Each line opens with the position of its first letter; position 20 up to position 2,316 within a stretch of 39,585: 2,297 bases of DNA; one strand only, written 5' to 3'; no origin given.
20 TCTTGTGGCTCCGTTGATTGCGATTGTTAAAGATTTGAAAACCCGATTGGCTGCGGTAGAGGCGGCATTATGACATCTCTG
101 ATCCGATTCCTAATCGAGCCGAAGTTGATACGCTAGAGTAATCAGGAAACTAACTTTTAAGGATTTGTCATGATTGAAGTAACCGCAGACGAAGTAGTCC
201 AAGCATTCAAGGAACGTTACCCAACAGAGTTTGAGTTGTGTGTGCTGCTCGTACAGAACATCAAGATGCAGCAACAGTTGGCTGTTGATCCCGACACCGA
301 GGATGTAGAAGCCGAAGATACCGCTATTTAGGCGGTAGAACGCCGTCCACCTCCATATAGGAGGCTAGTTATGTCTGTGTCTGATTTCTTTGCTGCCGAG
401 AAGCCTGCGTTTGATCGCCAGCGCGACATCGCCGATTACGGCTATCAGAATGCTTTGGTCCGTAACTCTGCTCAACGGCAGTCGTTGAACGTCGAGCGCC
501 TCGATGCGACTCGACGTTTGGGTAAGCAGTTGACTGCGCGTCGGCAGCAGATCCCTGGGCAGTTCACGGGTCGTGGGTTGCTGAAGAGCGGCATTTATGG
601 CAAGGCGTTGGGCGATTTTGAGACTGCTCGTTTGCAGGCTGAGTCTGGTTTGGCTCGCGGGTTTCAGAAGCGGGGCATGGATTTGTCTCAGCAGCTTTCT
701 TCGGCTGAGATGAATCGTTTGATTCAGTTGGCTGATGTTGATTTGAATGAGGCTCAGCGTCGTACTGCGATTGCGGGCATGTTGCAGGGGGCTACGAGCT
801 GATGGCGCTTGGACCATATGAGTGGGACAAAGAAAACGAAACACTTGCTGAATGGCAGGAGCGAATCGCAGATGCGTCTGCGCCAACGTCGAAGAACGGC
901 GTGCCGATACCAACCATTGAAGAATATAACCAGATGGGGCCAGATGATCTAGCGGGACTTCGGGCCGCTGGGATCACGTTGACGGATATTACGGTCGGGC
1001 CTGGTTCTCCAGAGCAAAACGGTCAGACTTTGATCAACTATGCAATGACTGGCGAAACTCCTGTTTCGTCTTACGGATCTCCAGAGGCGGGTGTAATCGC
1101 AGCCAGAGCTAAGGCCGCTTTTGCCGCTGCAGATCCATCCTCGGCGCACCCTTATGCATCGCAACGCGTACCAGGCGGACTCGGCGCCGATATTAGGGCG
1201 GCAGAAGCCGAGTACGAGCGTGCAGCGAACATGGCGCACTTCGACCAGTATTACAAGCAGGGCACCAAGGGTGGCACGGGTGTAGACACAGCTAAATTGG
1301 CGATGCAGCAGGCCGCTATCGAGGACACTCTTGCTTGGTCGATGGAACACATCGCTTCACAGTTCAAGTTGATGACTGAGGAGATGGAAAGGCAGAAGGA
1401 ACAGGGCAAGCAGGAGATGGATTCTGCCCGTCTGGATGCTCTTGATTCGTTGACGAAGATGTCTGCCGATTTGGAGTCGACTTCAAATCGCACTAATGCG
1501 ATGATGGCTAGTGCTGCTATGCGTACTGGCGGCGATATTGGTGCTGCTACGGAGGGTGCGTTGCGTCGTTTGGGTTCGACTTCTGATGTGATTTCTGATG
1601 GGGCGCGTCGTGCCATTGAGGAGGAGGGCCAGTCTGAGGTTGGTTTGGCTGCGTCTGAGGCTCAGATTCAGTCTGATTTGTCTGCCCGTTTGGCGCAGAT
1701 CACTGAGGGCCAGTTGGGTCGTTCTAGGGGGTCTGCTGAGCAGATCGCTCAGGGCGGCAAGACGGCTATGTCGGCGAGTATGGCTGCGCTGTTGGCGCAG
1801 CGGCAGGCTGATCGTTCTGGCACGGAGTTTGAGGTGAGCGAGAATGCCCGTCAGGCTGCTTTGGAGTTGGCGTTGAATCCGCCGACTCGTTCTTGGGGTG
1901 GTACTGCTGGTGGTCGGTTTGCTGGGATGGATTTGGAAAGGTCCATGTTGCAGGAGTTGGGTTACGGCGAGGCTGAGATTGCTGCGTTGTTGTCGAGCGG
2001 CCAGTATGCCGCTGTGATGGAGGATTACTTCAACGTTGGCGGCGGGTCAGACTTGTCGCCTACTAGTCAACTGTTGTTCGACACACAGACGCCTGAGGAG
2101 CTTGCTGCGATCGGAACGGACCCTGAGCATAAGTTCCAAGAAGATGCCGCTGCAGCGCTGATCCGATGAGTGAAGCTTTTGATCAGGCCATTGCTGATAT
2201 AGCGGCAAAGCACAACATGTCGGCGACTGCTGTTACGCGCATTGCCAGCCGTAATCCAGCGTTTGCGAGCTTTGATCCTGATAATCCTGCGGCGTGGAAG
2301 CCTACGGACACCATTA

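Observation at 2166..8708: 2180-aa giant ORF at the ejection-protein position with polyvalent-protein-like islands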

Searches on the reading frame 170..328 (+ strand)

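Call 97: search_protein_families(library=pfam, proteins=[window:170-328:+], max_evalue=0.01)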
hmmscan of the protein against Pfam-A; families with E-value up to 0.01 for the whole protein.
window:170-328:+ (53 aa): 1 family
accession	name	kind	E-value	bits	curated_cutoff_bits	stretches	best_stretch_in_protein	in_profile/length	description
PF10407.14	Cytokin_check_N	-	0.0017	18.7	22.6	1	5-33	17-45/71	Cdc14 phosphatase binding protein N-terminus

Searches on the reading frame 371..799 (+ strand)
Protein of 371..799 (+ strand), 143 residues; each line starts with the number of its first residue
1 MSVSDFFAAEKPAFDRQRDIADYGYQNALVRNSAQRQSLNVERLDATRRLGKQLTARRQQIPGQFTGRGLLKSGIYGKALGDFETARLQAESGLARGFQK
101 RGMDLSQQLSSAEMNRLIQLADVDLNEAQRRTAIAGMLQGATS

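Call 4: search_protein_families(library=pfam, proteins=[window:371-799:+], max_evalue=0.1)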
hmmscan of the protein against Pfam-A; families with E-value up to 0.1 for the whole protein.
window:371-799:+ (143 aa): 1 family
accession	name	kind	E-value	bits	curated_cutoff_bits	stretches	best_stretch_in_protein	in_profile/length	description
PF25588.1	DUF7934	-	0.034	13.9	30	1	35-129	107-201/333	Family of unknown function (DUF7934)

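Call 5: search_protein_families(library=phrogs, proteins=[window:371-799:+], max_evalue=0.01)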
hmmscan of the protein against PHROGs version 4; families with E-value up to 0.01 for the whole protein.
window:371-799:+ (143 aa): 0 families

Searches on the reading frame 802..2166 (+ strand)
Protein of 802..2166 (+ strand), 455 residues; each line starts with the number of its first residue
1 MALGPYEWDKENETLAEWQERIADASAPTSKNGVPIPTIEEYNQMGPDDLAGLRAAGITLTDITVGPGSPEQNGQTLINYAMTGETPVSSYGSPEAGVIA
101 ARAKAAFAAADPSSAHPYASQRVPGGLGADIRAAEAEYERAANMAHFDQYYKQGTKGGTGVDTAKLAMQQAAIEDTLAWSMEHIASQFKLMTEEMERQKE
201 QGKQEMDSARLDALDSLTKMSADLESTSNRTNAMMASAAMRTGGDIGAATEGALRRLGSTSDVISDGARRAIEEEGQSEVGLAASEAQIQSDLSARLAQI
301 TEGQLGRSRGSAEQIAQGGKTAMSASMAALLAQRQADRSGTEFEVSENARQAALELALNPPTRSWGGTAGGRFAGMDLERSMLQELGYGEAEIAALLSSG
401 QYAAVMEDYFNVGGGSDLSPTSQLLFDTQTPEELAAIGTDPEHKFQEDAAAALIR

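Call 4: search_protein_families(library=pfam, proteins=[window:802-2166:+], max_evalue=0.1)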
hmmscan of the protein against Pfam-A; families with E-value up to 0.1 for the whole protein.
window:802-2166:+ (455 aa): 0 families

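Call 5: search_protein_families(library=phrogs, proteins=[window:802-2166:+], max_evalue=0.01)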
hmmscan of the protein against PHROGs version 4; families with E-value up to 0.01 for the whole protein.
window:802-2166:+ (455 aa): 0 families
